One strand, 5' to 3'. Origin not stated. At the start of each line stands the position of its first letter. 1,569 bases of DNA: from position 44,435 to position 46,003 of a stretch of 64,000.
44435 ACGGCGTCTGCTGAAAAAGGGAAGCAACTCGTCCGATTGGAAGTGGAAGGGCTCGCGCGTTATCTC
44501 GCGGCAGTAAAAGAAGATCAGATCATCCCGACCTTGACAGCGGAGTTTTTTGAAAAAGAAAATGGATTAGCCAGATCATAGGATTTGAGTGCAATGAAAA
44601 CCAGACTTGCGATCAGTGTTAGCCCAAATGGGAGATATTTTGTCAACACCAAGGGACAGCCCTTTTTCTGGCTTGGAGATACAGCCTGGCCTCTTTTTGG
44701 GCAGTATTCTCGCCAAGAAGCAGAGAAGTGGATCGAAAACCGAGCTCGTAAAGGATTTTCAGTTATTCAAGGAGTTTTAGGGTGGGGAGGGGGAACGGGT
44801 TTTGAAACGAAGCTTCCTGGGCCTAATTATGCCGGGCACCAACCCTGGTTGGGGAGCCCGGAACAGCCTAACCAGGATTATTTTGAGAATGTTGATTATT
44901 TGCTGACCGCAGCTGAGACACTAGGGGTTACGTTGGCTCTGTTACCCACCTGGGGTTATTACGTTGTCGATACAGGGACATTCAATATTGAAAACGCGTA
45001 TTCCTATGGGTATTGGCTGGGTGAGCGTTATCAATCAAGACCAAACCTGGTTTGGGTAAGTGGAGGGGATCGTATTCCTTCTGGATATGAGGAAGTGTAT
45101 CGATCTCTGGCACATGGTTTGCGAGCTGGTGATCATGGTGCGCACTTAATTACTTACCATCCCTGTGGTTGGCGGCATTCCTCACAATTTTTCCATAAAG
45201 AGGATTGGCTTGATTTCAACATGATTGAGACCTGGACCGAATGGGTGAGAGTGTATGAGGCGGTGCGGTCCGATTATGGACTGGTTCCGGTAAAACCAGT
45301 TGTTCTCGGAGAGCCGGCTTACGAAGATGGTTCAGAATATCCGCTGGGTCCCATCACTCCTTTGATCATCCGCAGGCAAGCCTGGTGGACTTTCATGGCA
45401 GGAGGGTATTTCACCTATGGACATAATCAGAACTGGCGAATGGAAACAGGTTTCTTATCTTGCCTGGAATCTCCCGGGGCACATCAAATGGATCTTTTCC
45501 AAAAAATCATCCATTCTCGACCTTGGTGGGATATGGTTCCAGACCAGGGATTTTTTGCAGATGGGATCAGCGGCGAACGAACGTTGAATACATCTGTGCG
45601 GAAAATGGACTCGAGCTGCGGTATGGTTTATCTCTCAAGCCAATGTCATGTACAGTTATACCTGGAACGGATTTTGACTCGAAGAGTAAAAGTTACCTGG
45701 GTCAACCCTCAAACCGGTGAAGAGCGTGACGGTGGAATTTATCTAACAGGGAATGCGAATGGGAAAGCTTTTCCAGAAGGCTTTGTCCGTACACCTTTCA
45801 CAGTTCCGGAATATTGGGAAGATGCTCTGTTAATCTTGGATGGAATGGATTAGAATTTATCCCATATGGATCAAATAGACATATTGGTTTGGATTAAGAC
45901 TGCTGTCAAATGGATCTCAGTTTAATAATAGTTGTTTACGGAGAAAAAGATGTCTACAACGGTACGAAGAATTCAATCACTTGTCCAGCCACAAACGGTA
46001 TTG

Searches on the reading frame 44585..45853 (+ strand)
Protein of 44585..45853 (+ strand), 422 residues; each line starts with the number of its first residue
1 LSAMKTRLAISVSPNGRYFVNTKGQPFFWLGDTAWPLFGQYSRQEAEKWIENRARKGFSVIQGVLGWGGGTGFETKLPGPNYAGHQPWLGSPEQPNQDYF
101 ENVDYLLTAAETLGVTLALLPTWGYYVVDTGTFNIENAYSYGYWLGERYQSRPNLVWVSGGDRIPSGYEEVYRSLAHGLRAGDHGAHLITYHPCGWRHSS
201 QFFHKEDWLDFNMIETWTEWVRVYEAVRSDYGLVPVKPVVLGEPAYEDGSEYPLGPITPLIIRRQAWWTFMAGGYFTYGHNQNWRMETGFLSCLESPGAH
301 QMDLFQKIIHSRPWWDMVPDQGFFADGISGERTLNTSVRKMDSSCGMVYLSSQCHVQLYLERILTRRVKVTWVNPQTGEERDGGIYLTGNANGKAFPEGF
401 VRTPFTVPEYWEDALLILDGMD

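Call 93: search_protein_families(library=pfam, proteins=[window:44585-45853:+], max_evalue=0.00001)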
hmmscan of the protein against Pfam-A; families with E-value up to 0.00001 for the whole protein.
window:44585-45853:+ (422 aa): 1 family
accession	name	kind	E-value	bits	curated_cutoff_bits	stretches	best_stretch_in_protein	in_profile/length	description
PF13204.13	Apiosidase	-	4.3e-74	250.4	26.5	1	13-316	1-320/320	Apiosidase-like, catalytic domain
